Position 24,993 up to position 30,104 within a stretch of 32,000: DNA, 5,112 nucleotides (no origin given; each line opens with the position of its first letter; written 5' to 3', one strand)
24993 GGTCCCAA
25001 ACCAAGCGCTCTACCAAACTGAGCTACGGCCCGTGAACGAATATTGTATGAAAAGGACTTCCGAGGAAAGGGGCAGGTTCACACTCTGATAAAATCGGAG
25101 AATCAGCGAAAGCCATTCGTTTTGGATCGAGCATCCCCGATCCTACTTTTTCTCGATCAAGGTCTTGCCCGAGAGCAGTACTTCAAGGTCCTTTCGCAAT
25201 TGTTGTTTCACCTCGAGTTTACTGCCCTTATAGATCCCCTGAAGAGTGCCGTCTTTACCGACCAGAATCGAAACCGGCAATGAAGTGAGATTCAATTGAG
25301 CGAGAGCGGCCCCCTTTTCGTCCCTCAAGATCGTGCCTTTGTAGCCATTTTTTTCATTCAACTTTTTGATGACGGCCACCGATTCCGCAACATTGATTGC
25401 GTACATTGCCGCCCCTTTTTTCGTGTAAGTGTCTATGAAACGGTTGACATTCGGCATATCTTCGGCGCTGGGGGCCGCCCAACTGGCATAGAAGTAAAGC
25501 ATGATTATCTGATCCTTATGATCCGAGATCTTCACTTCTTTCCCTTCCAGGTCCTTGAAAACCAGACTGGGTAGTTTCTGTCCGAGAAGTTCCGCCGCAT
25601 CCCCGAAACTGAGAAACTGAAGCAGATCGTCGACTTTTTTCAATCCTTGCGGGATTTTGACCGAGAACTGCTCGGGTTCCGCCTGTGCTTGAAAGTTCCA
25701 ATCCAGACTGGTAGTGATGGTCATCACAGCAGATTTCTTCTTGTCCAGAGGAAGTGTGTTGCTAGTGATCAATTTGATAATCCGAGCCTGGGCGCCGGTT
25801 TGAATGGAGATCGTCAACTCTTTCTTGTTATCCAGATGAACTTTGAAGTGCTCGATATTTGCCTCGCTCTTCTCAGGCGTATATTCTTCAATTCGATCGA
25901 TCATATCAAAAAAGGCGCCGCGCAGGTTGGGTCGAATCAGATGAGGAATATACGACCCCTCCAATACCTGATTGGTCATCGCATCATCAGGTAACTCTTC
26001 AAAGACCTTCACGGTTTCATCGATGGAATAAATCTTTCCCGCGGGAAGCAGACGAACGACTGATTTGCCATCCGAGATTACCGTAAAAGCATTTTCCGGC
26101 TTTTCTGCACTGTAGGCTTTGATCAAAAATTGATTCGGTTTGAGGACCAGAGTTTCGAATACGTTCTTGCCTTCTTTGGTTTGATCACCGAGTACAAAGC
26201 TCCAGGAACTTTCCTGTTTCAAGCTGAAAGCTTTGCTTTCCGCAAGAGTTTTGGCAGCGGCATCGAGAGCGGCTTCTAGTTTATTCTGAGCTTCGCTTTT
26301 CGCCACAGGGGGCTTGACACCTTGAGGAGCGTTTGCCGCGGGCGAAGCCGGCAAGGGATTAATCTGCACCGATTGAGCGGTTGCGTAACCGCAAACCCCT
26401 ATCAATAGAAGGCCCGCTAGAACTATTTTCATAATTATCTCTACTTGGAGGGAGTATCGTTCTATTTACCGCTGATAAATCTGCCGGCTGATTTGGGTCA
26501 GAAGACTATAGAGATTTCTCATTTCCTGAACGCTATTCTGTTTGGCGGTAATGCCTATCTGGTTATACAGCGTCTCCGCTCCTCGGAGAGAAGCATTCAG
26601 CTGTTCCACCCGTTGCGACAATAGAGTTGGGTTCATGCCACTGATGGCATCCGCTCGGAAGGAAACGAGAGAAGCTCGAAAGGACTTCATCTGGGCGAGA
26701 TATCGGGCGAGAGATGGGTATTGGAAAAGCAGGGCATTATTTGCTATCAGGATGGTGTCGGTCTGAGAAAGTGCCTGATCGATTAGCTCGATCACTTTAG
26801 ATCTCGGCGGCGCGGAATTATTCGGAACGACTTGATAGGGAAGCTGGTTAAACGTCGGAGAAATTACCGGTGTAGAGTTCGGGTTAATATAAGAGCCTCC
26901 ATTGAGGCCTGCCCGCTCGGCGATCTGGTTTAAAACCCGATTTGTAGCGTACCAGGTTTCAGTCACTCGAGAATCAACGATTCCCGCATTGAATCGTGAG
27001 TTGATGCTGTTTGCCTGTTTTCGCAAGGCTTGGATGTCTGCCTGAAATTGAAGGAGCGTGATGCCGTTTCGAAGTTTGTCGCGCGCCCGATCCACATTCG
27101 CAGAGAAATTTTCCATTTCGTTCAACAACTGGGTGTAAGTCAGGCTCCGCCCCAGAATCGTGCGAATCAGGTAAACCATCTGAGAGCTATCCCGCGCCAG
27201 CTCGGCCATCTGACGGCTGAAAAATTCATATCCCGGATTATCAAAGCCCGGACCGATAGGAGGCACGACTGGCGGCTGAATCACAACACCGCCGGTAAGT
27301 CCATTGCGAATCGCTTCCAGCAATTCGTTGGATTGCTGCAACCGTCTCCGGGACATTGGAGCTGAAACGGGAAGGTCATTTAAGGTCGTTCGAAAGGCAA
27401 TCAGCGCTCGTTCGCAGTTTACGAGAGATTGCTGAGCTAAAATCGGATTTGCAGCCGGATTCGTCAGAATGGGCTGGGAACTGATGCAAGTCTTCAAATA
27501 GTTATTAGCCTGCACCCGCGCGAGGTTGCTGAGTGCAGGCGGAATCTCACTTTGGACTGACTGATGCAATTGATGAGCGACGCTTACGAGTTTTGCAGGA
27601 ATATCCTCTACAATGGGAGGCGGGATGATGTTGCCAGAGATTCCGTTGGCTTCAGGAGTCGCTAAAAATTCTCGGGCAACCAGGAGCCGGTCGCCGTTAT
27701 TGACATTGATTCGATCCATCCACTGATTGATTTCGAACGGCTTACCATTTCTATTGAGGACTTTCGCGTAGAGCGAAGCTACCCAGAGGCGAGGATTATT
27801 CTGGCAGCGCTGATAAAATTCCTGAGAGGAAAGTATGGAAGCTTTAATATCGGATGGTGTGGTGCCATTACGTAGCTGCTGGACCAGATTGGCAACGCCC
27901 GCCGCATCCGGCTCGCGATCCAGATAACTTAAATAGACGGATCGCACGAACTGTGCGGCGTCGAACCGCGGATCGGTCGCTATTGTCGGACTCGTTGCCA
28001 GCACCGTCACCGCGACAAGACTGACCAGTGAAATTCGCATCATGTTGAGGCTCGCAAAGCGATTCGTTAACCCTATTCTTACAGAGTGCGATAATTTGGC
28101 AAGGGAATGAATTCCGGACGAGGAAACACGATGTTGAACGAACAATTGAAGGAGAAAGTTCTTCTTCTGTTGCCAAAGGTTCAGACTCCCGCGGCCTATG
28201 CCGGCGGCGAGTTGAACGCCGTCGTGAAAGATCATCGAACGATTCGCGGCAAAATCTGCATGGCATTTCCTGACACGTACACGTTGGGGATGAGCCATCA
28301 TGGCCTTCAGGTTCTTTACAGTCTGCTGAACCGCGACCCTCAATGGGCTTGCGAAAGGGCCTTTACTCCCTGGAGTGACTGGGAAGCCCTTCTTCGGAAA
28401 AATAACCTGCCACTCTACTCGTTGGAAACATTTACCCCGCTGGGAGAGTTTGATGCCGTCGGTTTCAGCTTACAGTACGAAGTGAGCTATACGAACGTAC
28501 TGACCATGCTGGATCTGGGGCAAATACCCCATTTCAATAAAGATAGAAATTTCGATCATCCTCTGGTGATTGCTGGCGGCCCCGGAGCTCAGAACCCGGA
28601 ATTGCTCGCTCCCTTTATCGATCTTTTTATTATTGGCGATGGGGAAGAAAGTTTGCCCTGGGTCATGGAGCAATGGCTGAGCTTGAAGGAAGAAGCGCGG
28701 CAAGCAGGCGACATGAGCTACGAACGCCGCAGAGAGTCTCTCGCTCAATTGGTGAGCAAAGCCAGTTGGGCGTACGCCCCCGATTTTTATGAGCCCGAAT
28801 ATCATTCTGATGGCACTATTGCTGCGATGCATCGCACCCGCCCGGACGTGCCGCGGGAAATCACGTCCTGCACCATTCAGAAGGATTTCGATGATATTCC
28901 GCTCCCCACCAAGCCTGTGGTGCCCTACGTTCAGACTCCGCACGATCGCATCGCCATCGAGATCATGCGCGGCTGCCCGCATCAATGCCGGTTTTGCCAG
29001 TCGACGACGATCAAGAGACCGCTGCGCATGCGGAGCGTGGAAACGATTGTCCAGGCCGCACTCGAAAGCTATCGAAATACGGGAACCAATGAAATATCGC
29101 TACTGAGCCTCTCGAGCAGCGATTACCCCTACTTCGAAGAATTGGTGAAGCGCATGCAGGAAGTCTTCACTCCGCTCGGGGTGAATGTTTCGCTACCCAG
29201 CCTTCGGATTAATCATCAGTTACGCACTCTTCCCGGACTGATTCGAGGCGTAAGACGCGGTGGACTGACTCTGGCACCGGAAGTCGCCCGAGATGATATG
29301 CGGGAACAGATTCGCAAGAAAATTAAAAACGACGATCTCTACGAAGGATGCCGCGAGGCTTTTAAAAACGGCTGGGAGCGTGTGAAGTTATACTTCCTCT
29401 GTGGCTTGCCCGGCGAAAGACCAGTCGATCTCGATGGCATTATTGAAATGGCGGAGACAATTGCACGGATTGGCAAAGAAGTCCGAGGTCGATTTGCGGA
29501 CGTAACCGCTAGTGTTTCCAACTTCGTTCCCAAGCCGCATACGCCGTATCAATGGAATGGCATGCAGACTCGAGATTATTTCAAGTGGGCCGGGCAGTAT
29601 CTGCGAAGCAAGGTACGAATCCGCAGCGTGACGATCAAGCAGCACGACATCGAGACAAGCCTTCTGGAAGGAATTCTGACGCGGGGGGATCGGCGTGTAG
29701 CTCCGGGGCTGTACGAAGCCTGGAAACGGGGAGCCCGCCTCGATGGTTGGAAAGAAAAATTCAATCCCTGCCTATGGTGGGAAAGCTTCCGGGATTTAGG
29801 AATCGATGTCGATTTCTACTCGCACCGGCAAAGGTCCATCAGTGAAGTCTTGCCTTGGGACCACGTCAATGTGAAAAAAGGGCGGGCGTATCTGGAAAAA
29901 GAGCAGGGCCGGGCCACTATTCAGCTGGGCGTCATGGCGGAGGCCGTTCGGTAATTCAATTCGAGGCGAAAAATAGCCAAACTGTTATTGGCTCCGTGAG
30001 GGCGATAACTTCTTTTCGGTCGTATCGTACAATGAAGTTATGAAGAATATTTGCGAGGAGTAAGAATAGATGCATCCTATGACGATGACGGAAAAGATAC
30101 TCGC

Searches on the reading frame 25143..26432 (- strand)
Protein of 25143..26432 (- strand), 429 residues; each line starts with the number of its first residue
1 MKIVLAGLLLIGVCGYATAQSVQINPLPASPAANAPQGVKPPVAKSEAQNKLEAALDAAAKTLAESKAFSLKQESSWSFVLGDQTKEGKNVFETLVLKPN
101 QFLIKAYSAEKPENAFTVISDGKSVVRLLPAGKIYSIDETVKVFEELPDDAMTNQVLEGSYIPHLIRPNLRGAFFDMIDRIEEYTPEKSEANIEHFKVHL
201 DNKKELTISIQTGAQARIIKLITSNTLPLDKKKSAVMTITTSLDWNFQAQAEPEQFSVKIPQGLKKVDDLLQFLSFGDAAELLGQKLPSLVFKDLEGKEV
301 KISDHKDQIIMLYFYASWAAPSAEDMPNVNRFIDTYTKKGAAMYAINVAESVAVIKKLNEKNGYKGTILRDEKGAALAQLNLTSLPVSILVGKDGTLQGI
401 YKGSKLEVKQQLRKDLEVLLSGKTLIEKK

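Call 11: search_protein_families(library=pfam, proteins=[window:25143-26432:-], max_evalue=0.01)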
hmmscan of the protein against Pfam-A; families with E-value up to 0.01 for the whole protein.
window:25143-26432:- (429 aa): 4 families
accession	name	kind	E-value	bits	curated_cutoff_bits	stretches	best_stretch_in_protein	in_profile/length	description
PF00578.27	AhpC-TSA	-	4.8e-16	59.3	26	1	284-398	2-122/124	AhpC/TSA family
PF08534.16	Redoxin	-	1.7e-09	38.1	26.6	1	284-404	3-135/148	Redoxin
PF09865.15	DUF2092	-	2.5e-09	37.3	21.2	1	54-268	3-210/212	Predicted periplasmic protein (DUF2092)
PF13905.12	Thioredoxin_8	-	1.3e-05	25.9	27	1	308-396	2-93/94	Thioredoxin-like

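Call 14: find_encoding_contigs(protein=window:25143-26432:-, flank=10000, max_places=6)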
Protein window:25143-26432:- (429 aa): 1 contig read that carries it; 1 place shown.
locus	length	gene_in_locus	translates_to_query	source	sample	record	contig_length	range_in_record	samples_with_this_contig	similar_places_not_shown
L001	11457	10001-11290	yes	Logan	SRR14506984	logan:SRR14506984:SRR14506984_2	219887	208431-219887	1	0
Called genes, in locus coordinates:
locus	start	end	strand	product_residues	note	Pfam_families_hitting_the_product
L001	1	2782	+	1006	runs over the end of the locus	-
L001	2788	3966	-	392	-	PF01171:ATP_bind_3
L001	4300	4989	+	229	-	-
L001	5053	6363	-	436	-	PF00330:Aconitase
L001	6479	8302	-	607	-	PF19864:Radical_SAM_N2, PF04055:Radical_SAM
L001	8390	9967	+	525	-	PF13946:DUF4214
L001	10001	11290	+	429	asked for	PF09865:DUF2092, PF08534:Redoxin, PF00578:AhpC-TSA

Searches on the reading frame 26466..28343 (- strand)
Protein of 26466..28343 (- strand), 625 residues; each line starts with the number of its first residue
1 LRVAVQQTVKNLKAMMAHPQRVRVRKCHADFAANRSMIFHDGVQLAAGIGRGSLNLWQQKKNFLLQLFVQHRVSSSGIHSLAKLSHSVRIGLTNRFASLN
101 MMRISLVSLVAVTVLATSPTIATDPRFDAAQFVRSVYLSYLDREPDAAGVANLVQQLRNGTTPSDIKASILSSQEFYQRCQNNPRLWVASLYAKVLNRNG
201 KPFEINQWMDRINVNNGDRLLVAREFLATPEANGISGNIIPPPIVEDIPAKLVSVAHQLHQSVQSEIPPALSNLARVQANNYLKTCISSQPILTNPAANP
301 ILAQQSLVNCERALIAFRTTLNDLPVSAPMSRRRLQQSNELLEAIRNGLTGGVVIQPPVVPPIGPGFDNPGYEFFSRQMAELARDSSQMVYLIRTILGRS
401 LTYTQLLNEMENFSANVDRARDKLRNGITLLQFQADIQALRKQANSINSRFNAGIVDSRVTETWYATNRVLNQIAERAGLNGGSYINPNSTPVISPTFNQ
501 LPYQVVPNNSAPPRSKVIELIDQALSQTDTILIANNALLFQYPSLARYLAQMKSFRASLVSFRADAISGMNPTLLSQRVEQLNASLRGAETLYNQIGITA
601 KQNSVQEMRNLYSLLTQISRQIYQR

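Call 11: search_protein_families(library=pfam, proteins=[window:26466-28343:-], max_evalue=0.01)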
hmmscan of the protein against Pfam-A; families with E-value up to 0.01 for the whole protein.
window:26466-28343:- (625 aa): 1 family
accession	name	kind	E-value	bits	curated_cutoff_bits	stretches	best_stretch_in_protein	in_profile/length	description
PF13946.11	DUF4214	-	2.7e-14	53.4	23.2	2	128-179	19-71/72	Domain of unknown function (DUF4214)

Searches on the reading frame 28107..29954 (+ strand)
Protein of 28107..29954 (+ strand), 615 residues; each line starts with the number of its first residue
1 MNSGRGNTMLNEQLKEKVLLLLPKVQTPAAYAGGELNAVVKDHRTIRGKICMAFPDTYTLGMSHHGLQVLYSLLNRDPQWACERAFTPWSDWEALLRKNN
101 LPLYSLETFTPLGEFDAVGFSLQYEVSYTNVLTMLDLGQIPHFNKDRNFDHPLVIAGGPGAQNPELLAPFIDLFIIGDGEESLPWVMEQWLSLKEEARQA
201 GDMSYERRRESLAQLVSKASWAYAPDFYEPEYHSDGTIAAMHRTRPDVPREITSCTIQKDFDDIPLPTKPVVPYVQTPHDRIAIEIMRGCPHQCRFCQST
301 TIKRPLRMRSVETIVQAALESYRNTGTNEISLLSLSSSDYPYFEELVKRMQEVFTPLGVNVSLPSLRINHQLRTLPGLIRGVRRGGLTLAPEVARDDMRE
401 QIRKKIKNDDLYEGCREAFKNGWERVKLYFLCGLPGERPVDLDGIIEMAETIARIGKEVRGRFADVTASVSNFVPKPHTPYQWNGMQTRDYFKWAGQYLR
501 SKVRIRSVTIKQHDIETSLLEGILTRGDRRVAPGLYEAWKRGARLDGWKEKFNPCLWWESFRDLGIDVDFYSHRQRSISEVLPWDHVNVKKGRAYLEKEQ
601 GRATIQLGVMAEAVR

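Call 11: search_protein_families(library=pfam, proteins=[window:28107-29954:+], max_evalue=0.01)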
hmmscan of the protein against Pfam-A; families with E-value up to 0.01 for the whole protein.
window:28107-29954:+ (615 aa): 3 families
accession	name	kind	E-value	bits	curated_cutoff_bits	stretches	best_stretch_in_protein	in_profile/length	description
PF19864.5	Radical_SAM_N2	-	3.7e-52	176.2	29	1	66-200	1-135/151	Radical SAM proteins, N-terminal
PF04055.27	Radical_SAM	-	6.9e-16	59.3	29.5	1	284-448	1-165/166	Radical SAM superfamily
PF02310.24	B12-binding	-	0.001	19.4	32.1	1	114-183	51-117/121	B12 binding domain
